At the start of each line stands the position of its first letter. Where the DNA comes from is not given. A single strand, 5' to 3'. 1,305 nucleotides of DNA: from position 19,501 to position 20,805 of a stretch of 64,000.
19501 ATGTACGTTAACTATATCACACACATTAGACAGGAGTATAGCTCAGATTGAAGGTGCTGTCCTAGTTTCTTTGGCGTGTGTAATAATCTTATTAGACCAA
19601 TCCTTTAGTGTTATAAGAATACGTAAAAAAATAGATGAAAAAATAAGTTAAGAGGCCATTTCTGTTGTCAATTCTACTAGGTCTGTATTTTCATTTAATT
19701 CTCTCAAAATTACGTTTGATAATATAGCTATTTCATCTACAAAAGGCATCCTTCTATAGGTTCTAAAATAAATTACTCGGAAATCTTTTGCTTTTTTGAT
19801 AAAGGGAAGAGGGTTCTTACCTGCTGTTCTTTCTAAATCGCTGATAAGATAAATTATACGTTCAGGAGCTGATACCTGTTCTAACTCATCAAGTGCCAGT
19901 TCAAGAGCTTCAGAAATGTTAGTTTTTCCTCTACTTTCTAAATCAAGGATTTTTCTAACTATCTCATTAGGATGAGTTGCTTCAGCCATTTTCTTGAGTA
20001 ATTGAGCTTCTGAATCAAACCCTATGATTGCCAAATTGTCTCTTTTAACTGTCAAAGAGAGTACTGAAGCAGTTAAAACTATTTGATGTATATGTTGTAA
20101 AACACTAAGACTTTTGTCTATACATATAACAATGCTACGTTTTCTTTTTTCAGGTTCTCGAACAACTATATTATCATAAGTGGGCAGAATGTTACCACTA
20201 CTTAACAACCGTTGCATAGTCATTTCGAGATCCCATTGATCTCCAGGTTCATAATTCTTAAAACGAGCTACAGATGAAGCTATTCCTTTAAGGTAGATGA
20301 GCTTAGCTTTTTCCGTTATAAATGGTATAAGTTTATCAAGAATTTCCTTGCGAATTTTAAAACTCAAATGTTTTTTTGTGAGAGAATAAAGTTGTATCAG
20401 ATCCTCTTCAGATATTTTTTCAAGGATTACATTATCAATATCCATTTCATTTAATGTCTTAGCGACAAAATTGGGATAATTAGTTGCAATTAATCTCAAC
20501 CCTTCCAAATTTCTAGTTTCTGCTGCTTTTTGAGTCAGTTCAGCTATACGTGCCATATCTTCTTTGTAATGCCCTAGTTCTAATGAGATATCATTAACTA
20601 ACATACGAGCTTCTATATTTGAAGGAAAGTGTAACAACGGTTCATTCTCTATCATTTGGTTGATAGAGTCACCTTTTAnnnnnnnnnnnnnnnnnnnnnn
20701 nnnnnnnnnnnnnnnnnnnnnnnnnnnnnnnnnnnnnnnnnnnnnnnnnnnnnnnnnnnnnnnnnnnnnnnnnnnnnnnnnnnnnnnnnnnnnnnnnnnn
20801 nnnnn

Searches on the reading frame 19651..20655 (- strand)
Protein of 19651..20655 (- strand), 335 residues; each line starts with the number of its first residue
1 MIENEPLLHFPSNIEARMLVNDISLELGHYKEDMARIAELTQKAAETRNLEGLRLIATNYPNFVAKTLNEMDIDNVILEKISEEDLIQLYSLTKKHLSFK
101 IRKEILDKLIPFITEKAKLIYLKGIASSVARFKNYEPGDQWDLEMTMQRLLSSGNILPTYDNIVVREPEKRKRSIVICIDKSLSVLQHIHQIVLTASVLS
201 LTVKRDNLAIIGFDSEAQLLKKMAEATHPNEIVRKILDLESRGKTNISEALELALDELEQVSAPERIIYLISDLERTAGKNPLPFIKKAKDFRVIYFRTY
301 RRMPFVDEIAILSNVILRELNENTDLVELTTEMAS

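Call 46: search_protein_families(library=pfam, proteins=[window:19651-20655:-], max_evalue=0.001)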
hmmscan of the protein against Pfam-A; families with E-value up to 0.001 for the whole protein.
window:19651-20655:- (335 aa): 3 families
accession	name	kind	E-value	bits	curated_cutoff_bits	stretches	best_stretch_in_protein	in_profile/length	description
PF13519.12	VWA_2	-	6.9e-11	43.2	27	1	175-273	1-105/107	von Willebrand factor type A domain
PF05762.20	VWA_CoxE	-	1.1e-08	35.2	26.4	1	131-283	17-168/222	VWA domain containing CoxE-like protein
PF00092.34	VWA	-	1.8e-06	28.8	23.8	1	175-296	2-134/174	von Willebrand factor type A domain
